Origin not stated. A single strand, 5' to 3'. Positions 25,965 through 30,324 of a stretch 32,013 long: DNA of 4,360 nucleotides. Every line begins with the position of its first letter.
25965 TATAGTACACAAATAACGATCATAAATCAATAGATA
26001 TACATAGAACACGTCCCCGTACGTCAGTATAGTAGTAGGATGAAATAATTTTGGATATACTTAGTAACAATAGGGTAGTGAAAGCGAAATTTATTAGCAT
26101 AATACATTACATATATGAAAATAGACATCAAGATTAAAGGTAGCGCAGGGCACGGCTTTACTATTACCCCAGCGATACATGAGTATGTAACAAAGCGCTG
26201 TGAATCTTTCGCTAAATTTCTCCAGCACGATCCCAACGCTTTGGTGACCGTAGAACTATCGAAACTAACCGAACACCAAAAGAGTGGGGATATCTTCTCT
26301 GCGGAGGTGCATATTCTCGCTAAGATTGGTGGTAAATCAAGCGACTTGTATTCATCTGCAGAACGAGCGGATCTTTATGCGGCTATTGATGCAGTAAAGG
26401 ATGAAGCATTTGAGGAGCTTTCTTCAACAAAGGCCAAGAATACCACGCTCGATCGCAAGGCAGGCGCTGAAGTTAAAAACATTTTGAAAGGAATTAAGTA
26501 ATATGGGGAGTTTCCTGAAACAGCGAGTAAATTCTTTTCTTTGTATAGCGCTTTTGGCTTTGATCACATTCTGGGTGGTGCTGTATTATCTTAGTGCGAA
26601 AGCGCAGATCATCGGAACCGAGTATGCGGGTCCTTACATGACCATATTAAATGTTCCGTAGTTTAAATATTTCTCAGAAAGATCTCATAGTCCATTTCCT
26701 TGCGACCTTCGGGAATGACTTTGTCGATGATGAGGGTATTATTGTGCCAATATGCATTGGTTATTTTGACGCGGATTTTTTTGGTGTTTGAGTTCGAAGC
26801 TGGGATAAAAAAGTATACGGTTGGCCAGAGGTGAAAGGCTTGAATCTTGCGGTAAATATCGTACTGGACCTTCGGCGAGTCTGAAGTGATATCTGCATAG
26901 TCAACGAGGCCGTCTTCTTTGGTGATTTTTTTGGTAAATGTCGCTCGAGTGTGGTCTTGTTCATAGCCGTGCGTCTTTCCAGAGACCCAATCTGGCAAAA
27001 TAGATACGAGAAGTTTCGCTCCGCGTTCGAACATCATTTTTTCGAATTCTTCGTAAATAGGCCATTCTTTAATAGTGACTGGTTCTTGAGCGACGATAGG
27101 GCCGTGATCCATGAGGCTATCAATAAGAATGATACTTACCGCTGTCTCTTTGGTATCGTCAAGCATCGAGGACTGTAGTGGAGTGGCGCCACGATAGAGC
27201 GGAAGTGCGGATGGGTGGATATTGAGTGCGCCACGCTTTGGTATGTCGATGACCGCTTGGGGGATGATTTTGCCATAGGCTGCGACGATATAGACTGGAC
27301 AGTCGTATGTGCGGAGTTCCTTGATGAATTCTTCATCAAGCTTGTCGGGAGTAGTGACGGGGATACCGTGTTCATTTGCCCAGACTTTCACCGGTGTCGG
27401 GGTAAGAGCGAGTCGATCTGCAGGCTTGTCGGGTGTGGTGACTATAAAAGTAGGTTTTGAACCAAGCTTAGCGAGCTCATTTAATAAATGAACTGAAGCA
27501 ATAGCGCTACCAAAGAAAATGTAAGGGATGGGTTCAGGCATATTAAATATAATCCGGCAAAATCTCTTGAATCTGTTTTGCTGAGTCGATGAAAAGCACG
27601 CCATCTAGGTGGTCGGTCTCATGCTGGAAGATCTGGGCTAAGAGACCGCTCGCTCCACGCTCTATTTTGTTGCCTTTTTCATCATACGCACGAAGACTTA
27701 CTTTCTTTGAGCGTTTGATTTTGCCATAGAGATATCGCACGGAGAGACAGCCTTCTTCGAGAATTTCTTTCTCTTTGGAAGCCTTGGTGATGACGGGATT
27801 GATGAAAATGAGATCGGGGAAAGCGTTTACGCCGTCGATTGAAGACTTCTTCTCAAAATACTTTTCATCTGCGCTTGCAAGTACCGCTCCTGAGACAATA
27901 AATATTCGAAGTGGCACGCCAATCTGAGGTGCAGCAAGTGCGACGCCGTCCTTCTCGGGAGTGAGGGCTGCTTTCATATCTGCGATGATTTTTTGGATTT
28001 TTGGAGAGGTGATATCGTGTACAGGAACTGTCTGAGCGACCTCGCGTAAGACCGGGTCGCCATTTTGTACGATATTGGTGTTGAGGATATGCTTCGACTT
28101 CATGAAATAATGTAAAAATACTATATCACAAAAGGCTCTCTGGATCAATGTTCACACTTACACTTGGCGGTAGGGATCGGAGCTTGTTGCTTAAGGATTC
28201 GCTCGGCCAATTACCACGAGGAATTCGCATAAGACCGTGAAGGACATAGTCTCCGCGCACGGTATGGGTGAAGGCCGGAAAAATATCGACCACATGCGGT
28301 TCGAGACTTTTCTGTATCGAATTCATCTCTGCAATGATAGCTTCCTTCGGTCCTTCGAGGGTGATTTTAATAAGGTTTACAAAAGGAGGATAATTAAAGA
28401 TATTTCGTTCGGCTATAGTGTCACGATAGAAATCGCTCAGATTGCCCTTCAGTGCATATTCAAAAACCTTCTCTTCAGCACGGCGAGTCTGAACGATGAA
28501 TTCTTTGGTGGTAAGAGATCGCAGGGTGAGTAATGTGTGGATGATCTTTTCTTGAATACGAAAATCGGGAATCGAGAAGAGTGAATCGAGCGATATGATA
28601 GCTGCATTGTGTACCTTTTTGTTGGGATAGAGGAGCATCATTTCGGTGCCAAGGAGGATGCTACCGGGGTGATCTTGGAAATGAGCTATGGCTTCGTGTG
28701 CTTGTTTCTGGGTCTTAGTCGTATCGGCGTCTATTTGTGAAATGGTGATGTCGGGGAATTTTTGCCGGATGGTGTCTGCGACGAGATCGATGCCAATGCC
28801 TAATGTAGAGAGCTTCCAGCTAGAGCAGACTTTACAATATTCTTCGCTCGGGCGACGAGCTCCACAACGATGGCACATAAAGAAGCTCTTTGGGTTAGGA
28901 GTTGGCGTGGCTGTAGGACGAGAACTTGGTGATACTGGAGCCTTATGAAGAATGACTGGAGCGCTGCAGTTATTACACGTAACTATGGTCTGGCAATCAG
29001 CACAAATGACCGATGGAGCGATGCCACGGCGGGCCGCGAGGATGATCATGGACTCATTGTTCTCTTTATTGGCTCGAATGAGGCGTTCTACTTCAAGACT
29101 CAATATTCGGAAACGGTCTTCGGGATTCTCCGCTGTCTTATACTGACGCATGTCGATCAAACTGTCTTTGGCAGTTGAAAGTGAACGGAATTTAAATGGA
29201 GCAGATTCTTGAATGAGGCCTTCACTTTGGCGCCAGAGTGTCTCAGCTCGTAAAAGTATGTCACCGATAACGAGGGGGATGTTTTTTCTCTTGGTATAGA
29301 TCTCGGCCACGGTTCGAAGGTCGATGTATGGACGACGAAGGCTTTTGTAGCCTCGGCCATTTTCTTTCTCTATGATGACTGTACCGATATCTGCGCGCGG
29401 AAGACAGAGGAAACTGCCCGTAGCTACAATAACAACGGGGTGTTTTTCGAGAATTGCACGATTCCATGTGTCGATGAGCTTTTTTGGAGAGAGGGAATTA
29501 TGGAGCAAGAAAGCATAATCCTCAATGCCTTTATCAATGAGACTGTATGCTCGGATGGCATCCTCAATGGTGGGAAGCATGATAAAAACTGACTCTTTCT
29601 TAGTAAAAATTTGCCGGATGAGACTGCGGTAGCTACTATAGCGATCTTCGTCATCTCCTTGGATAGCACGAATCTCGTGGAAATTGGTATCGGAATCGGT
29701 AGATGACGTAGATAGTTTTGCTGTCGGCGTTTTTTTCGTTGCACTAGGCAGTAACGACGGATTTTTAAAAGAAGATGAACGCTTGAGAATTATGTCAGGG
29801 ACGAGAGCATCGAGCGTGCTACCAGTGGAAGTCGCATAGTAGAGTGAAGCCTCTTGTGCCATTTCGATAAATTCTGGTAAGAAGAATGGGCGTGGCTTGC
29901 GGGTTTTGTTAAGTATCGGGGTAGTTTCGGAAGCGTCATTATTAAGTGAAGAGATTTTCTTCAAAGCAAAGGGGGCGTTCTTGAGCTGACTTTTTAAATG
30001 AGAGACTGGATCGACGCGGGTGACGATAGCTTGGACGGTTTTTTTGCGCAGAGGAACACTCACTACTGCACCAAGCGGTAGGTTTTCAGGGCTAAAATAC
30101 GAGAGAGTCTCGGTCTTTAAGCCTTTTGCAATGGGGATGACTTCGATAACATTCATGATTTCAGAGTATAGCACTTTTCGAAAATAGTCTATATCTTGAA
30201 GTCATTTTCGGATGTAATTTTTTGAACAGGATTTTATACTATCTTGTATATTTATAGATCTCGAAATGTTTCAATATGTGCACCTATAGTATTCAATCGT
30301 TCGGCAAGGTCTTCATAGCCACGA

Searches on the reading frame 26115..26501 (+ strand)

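Call 25: search_protein_families(library=pfam, proteins=[window:26115-26501:+], max_evalue=0.001)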
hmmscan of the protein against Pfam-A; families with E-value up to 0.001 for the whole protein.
window:26115-26501:+ (128 aa): 1 family
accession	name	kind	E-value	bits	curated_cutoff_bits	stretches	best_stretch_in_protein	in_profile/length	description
PF02482.25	Ribosomal_S30AE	-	2.3e-11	44.7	23.7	1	12-108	5-86/88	Sigma 54 modulation protein / S30EA ribosomal protein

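Call 39: search_protein_families(library=ncbifam, proteins=[window:26115-26501:+], max_evalue=0.001)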
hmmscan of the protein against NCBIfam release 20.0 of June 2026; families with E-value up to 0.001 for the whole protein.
window:26115-26501:+ (128 aa): 2 families
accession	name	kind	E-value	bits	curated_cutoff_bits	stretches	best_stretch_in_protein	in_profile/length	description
TIGR00741.1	yfiA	equivalog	8.4e-12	45.5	40.9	1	12-109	7-95/102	ribosome hibernation-promoting factor, HPF/YfiA family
NF007780.0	PRK10470.1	equivalog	5.6e-06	26.6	125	1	11-108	6-91/95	ribosome hibernation promoting factor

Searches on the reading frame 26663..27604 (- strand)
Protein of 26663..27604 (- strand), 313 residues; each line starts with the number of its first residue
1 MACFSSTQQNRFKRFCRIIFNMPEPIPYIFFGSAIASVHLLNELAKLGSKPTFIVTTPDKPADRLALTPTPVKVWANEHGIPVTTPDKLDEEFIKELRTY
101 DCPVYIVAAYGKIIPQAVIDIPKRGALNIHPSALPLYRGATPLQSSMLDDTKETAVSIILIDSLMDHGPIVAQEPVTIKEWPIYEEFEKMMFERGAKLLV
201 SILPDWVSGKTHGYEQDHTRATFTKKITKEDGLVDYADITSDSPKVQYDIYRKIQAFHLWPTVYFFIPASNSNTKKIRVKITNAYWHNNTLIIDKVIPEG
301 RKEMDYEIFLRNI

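Call 25: search_protein_families(library=pfam, proteins=[window:26663-27604:-], max_evalue=0.001)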
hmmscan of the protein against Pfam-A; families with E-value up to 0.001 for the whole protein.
window:26663-27604:- (313 aa): 2 families
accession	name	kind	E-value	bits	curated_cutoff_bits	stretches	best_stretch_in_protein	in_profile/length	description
PF00551.24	Formyl_trans_N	-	6.8e-26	91.6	26.1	1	40-201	17-179/181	Formyl transferase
PF02911.23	Formyl_trans_C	-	0.00013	22.5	21.1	0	226-284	1-45/100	Formyl transferase, C-terminal domain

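Call 39: search_protein_families(library=ncbifam, proteins=[window:26663-27604:-], max_evalue=0.001)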
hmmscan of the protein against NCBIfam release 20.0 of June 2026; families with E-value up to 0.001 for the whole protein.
window:26663-27604:- (313 aa): 7 families
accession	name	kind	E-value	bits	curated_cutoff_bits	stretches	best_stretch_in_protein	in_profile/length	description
TIGR00460.1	fmt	equivalog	2e-55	188.1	201.5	1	29-269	4-240/315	methionyl-tRNA formyltransferase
NF005998.1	PRK08125.1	equivalog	3.7e-25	88.4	777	1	41-241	16-215/649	bifunctional UDP-4-amino-4-deoxy-L-arabinose formyltransferase/UDP-glucuronic acid oxidase ArnA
NF005414.0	PRK06988.1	equivalog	1.9e-23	82.9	316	1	37-238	14-214/311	formyltransferase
TIGR00639.1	PurN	equivalog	1.3e-12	47.6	150.1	1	87-200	65-178/192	phosphoribosylglycinamide formyltransferase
NF004684.0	PRK06027.1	subfamily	2.7e-07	30.6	223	1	88-179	152-243/286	formyltetrahydrofolate deformylase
NF005755.0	PRK07579.1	equivalog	4e-07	30.1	238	1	126-191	88-152/245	dTDP-4-amino-4,6-dideoxyglucose formyltransferase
TIGR00655.1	PurU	equivalog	6e-06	26.1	285.95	1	90-180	149-239/280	formyltetrahydrofolate deformylase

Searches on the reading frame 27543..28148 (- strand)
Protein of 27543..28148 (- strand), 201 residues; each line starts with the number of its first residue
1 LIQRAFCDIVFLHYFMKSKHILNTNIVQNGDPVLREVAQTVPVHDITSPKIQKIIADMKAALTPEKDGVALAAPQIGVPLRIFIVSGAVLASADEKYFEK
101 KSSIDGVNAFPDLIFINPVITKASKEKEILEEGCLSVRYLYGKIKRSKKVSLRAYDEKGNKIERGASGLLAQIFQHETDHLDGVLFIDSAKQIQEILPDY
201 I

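Call 25: search_protein_families(library=pfam, proteins=[window:27543-28148:-], max_evalue=0.001)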
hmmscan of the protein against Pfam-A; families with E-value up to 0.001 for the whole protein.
window:27543-28148:- (201 aa): 1 family
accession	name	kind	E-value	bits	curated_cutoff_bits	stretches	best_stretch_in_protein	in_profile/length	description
PF01327.26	Pep_deformylase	-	9e-46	155.7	22.8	1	25-193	3-153/156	Polypeptide deformylase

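Call 26: list_cluster_members(proteins=[window:27543-28148:-, window:26663-27604:-, window:30252-31823:-, window:4172-4729:-, window:4822-5328:+])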
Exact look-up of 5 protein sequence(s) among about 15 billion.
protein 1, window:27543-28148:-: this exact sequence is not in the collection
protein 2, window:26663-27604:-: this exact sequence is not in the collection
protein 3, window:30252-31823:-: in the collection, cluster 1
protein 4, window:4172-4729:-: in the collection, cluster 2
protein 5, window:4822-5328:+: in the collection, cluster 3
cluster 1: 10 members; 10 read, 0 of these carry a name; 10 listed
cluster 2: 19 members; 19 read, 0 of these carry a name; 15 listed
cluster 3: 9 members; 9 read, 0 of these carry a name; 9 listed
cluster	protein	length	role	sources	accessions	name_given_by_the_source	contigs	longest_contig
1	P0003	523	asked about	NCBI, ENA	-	-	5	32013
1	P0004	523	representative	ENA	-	-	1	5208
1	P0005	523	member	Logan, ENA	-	-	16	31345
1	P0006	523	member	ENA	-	-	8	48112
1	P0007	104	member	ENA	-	-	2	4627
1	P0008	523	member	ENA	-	-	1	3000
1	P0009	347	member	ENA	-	-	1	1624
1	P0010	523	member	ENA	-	-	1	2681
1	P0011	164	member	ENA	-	-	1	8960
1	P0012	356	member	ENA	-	-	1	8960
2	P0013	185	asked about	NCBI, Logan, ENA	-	-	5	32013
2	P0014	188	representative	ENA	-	-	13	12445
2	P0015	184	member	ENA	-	-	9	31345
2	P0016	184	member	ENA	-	-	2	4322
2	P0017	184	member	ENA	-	-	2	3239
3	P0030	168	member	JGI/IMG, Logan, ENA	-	-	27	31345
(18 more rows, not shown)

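Call 39: search_protein_families(library=ncbifam, proteins=[window:27543-28148:-], max_evalue=0.001)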
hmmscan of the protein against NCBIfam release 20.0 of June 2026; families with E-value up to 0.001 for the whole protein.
window:27543-28148:- (201 aa): 6 families
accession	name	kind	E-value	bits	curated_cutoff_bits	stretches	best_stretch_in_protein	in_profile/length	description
NF001159.1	PRK00150.1-3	subfamily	9.4e-43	145.6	125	1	24-193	3-153/167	peptide deformylase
TIGR00079.1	pept_deformyl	equivalog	3.5e-36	124.2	103.95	1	24-193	2-150/161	peptide deformylase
NF009483.0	PRK12846.1-4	equivalog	3.1e-21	75.8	267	1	25-189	5-155/193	peptide deformylase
NF009484.0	PRK12846.1-5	equivalog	2e-19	69.9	190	1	25-189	5-146/165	peptide deformylase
NF011189.0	PRK14595.1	equivalog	8.8e-19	67.8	232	1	113-193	69-149/162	peptide deformylase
NF006670.0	PRK09218.1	equivalog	8.1e-14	51.8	162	1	111-185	63-135/136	peptide deformylase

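Call 44: find_encoding_contigs(protein=P0030, flank=3000, max_places=10)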
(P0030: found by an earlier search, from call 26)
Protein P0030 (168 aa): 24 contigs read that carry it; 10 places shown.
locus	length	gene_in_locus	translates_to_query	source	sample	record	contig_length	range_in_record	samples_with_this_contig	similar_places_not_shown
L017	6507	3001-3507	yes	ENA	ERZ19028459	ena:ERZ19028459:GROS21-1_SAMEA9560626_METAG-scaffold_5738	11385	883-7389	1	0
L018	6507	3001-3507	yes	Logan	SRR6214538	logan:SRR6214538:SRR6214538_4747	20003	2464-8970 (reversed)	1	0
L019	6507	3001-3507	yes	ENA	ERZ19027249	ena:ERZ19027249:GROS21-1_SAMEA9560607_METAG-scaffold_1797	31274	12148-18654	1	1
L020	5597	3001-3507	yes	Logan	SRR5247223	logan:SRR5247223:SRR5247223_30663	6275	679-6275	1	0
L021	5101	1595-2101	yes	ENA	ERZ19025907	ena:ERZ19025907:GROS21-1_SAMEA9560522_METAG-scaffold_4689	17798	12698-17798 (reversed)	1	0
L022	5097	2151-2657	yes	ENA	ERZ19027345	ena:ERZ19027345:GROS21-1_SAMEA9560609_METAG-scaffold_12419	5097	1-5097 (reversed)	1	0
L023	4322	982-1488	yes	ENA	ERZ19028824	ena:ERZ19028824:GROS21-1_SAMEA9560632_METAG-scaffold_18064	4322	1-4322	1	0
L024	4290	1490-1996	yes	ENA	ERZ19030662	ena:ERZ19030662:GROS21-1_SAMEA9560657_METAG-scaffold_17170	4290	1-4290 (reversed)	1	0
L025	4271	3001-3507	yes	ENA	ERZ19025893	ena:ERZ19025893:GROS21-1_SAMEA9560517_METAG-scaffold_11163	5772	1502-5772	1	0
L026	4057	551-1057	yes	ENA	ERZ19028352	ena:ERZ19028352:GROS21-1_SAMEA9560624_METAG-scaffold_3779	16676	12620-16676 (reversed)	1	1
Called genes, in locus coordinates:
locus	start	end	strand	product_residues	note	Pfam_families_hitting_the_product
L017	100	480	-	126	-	PF00293:NUDIX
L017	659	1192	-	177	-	-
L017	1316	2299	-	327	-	PF03747:ADP_ribosyl_GH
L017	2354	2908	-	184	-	PF13328:HD_4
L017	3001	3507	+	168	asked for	-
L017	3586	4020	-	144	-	PF00684:DnaJ_CXXCXGXG (faint)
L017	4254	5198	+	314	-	-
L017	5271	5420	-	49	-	PF18919:DUF5670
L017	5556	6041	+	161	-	-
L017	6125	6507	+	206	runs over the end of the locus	PF04203:Sortase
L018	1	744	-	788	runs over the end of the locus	-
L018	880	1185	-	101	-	-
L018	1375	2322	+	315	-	PF13936:HTH_38, PF00665:rve (weak)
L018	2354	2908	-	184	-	PF13328:HD_4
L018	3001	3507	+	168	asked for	-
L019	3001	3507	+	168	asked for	-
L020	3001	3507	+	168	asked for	-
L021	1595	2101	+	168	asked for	-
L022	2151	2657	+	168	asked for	-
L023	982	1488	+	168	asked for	-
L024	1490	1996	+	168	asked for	-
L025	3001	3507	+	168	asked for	-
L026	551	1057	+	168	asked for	-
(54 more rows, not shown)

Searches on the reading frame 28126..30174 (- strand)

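Call 25: search_protein_families(library=pfam, proteins=[window:28126-30174:-], max_evalue=0.001)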
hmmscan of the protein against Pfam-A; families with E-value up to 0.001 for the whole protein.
window:28126-30174:- (682 aa): 1 family
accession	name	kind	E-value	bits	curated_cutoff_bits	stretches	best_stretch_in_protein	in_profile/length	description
PF17764.6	PriA_3primeBD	-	3.1e-06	27.4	22.7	1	22-126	10-96/96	3'DNA-binding domain (3'BD)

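Call 39: search_protein_families(library=ncbifam, proteins=[window:28126-30174:-], max_evalue=0.001)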
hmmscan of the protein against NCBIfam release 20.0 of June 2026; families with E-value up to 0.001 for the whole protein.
window:28126-30174:- (682 aa): 13 families
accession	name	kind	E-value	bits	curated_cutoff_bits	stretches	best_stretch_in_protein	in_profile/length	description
NF004066.1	PRK05580.1-3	equivalog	3.5e-67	227.4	813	1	182-676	288-781/788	primosomal protein N'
TIGR00595.1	priA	equivalog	5.7e-66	223.1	230.35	1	182-677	14-505/509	replication restart helicase PriA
NF004067.0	PRK05580.1-4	equivalog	1.5e-47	162.4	763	1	182-612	239-652/737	primosomal protein N'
NF004069.0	PRK05580.2-1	equivalog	6.5e-47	160.3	767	1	18-622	10-551/612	primosomal protein N'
NF004065.0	PRK05580.1-1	equivalog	7.4e-42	143.5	858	1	182-607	233-641/731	primosomal protein N'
NF004068.0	PRK05580.1-5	equivalog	7.6e-39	133.4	1249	1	180-616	293-717/795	primosomal protein N'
NF004070.0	PRK05580.2-2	equivalog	1.2e-36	126.2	921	1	185-681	237-728/729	primosomal protein N'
NF004072.0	PRK05580.2-4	equivalog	2.3e-34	118.7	1030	1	20-617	12-575/648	primosomal protein N'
NF004071.0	PRK05580.2-3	equivalog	1.7e-28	99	1105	1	147-612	206-655/735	primosomal protein N'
NF011453.0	PRK14873.1-3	equivalog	1.9e-16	59.3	812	1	240-622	246-592/653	primosome assembly protein PriA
NF011454.0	PRK14873.1-4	equivalog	3.7e-16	58.6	951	1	193-495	172-459/651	primosomal protein N'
NF011455.0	PRK14873.1-5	equivalog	4.3e-16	58.3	969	1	241-492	237-476/675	primosomal protein N'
NF011452.0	PRK14873.1-2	equivalog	1.8e-09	36.4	980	1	218-492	253-508/708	primosomal protein N'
